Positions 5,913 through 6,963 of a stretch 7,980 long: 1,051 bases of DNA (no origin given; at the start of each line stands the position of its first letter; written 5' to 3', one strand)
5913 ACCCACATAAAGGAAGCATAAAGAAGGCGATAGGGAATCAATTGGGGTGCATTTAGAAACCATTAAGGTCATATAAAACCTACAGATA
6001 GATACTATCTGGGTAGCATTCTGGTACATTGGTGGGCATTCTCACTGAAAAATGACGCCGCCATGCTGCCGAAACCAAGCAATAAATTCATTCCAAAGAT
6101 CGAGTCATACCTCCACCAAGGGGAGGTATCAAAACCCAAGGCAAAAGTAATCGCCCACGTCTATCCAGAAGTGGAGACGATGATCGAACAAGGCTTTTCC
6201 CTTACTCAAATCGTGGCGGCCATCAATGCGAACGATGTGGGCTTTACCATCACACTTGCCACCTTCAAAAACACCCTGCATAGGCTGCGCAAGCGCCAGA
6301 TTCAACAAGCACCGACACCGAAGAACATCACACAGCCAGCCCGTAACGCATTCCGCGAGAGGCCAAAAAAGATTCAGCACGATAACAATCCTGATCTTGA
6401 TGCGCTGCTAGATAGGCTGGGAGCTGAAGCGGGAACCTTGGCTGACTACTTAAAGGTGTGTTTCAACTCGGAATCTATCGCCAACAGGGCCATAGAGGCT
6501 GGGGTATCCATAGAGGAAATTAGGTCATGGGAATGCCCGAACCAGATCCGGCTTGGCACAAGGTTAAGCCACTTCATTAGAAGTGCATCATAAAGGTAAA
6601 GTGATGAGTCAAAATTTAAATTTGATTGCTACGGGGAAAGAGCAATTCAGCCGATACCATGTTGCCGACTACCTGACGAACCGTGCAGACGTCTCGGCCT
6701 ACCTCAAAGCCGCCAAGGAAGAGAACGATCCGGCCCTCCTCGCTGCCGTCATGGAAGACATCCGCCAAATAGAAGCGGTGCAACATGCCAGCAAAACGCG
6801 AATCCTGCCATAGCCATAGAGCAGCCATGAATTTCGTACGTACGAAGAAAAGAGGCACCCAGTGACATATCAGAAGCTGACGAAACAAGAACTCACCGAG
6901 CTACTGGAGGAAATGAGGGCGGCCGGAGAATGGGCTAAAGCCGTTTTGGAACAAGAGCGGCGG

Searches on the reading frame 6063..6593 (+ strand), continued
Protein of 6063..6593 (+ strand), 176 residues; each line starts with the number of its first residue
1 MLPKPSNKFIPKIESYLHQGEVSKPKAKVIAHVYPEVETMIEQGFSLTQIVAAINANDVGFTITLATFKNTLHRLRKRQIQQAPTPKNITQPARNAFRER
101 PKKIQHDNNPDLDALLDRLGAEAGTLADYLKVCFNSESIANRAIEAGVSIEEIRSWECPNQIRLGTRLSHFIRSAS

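Call 90: search_dna_similar(query=L139:1151-1669:+, collection=plasmids, mode=protein, max_rows=25, rows=best, max_evalue=0.001)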
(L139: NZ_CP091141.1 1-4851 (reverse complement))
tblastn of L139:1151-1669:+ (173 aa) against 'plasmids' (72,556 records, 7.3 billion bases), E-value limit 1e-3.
Records with a match: 629; places in all: 634; records where one place covers at least 80% of the query: 88.
Best place of each record, by identity: >=99% 1; 90-95% 1; 60-80% 3; <60% 624.
By first word of the organism name: Escherichia 484; Salmonella 50; Shigella 32; Klebsiella 32; Aeromonas 15; Citrobacter 4; Pantoea 2; Proteus 2; Erwinia 1; Edwardsiella 1; and 6 more.
By predicted mobility (MOB-suite, as given by PLSDB): conjugative 571; non-mobilizable 34; mobilizable 24.
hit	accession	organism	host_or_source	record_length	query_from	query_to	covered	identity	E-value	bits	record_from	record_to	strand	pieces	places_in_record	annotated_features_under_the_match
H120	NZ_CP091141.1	Aeromonas veronii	zebrafish,mixed culture,gut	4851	1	173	100%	100.0%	2e-113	359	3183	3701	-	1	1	hypothetical protein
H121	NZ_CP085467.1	Aeromonas veronii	Homo sapiens,bile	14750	3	173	99%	72.5%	3e-80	265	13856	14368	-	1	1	hypothetical protein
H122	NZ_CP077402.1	Aeromonas sp. FDAARGOS 1410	-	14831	3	173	99%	72.5%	3e-80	265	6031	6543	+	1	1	hypothetical protein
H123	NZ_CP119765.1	Aeromonas hydrophila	Aquatic animal,pure culture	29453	3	173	99%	72.5%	3e-80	265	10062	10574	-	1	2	hypothetical protein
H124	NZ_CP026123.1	Aeromonas sp. ASNIH5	-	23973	19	173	90%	57.0%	7e-45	164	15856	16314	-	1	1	hypothetical protein (x2)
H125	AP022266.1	Aeromonas veronii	-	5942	19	173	90%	56.3%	4e-44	161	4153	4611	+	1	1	hypothetical protein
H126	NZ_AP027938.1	Aeromonas veronii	Channa striata,intestinal contents of ...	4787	19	173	90%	56.0%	2e-42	156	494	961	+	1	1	hypothetical protein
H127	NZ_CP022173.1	Aeromonas salmonicida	Atlantic salmon,The RAS Atlantic Salmon ...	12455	3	144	82%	55.9%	1e-39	149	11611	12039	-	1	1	hypothetical protein (x2)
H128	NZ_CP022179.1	Aeromonas salmonicida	Atlantic salmon,The RAS Atlantic Salmon ...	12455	3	144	82%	55.9%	1e-39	149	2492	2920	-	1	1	hypothetical protein (x2)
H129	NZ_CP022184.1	Aeromonas salmonicida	Atlantic salmon,The RAS Atlantic Salmon ...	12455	3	144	82%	55.9%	1e-39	149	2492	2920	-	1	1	hypothetical protein (x2)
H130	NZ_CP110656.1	Aeromonas salmonicida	Kareius bicoloratus,cell culture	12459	3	144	82%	55.9%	1e-39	149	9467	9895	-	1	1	hypothetical protein (x2)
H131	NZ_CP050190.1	Aeromonas salmonicida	Turbo,whole organism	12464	3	144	82%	55.9%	1e-39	149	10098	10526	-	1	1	hypothetical protein (x2)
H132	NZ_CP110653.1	Aeromonas salmonicida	-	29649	3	144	82%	55.9%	1e-39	149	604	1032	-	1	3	hypothetical protein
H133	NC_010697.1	Erwinia tasmaniensis Et1/99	-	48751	6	169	95%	38.0%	8e-25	106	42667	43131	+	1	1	hypothetical protein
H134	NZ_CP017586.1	Pantoea stewartii subsp. stewartii DC283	Zea mays,Strain was received from ...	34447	9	171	94%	38.0%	2e-26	111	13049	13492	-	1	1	hypothetical protein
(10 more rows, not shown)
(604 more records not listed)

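Call 97: get_annotated_region(hit=H110, flank=2500)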
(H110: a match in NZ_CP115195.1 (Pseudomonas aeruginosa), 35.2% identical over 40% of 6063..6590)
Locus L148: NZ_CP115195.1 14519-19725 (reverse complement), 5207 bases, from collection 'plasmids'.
description: Pseudomonas aeruginosa strain F077 plasmid pF077_2, complete sequence
organism: Pseudomonas aeruginosa (NCBI taxid 287)
taxonomy: Bacteria; Pseudomonadota; Gammaproteobacteria; Pseudomonadales; Pseudomonadaceae; Pseudomonas; Pseudomonas aeruginosa
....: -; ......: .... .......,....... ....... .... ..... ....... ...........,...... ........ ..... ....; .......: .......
typing (MOB-suite, as given by PLSDB): non-mobilizable
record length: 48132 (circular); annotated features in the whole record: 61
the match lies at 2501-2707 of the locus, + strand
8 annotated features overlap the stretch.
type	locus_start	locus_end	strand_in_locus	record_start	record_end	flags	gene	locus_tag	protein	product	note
CDS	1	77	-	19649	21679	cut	-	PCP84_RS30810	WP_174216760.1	LPD7 domain-containing protein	-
CDS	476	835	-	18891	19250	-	-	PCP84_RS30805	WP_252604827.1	hypothetical protein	-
CDS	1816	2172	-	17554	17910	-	mobC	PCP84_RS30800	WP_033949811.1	plasmid mobilization relaxosome protein MobC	-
CDS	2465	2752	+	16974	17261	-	-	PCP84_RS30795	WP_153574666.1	hypothetical protein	-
CDS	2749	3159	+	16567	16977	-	-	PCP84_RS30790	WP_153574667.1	hypothetical protein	-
CDS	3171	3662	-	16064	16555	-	-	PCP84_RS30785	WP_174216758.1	hypothetical protein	-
CDS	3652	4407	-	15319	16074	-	-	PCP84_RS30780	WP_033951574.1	conjugal transfer protein TraL family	-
CDS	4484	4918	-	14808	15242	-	ssb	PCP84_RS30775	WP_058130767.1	single-stranded DNA-binding protein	GO:0006310 - DNA recombination [Evidence IEA]; GO:0006281 - DNA repair [Evidence IEA]; GO:0006260 - DNA replication ...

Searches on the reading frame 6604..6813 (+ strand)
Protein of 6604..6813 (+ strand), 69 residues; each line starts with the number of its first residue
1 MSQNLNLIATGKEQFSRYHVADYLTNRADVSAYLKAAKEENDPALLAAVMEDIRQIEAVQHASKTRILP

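Call 15: search_protein_families(library=ncbifam, proteins=[window:6604-6813:+], max_evalue=1)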
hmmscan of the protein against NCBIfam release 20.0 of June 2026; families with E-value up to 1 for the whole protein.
window:6604-6813:+ (69 aa): 2 families
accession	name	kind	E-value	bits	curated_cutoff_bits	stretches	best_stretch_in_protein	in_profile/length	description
TIGR02684.1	dnstrm_HI1420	hypoth_equivalog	5.5e-06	26.5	53.7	1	15-60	2-47/89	addiction module antidote protein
TIGR00439.2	FtsX_Gneg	equivalog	0.075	12.2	255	1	19-65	45-91/292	permease-like cell division protein FtsX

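Call 16: search_protein_families(library=pfam, proteins=[window:6604-6813:+], max_evalue=1)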
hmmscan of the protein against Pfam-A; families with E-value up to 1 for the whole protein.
window:6604-6813:+ (69 aa): 2 families
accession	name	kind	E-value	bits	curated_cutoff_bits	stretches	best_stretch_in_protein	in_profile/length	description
PF21716.3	dnstrm_HI1420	-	0.0042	17.4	27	1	15-56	2-43/90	Probable addiction module antidote protein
PF14183.11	YwpF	-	0.07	13.5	28.1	1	18-57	51-90/133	YwpF-like protein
